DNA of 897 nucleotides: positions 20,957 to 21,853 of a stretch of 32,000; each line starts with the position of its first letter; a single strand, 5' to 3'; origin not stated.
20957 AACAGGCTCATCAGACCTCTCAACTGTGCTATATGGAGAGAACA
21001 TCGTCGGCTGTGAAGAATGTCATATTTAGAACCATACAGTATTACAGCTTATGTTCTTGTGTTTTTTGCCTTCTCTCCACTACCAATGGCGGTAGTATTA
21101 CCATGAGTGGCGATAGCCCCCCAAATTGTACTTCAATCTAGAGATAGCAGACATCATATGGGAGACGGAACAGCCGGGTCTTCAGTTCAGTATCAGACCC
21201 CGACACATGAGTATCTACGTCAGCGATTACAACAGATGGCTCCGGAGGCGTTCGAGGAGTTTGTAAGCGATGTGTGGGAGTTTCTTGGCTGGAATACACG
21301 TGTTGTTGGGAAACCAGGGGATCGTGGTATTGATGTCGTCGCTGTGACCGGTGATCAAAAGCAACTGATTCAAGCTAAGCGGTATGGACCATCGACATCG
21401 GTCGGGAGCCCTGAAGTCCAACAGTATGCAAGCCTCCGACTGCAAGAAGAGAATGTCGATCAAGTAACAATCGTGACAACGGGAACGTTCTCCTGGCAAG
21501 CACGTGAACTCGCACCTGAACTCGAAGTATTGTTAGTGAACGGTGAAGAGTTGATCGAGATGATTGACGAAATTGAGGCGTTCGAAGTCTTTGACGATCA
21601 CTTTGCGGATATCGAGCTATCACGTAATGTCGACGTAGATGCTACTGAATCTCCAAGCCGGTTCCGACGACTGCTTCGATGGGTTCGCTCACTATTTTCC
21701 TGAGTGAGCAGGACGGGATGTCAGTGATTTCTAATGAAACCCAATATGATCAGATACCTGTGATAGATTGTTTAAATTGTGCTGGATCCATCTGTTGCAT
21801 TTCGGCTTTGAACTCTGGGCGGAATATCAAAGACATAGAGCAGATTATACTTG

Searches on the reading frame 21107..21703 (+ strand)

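Call 69: search_protein_families(library=pfam, proteins=[window:21107-21703:+], max_evalue=0.01)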
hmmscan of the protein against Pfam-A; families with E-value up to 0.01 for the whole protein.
window:21107-21703:+ (198 aa): 3 families
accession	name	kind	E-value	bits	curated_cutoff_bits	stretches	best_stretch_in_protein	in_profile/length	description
PF04471.18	Mrr_cat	-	3.6e-24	85.5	21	1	41-153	1-115/115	Restriction endonuclease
PF13156.12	Mrr_cat_2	-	3.3e-14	53.3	22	1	45-149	3-110/127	Restriction endonuclease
PF22722.2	NA-iREase1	-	1.3e-05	25.6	27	1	49-151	1-106/106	NACHT-associated inactive Restriction Endonuclease 1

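Call 70: search_protein_families(library=padloc, proteins=[window:21107-21703:+], max_evalue=0.001)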
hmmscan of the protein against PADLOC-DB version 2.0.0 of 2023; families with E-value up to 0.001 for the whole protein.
window:21107-21703:+ (198 aa): 10 families
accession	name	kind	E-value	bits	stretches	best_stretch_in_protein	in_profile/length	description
PDLC04819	PDC-S02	-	3e-16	57.6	1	26-155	177-308/334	-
PDLC03657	mREase_IV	-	1.2e-15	55.7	1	38-155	166-293/317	Type IV methyl-directed restriction enzyme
PDLC04796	PDC-S02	-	5e-14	50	1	28-154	227-358/390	-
PDLC04806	PDC-S02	-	3.6e-12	44.2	1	28-155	169-302/324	-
PDLC00631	ZorD1|ZorD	-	5.9e-12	42.2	1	35-155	939-1062/1071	"SWI2/SNF2 helicase, Mrr-like nuclease"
PDLC03663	mREase_IV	-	3.1e-06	24.2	1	39-156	407-526/544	Type IV methyl-directed restriction enzyme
PDLC03597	REase_MTase_IIG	-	3.9e-06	22.6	1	35-134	27-125/1646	Type IIG restriction enzyme-methyltransferase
PDLC03852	LmuA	-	2.2e-05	22.6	1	38-94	12-76/336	-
PDLC00628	ZorD1|ZorD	-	2.9e-05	19.9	1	44-155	1027-1141/1171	"SWI2/SNF2 helicase, Mrr-like nuclease"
PDLC04815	PDC-S02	-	0.00013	19.4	1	38-153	194-318/346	-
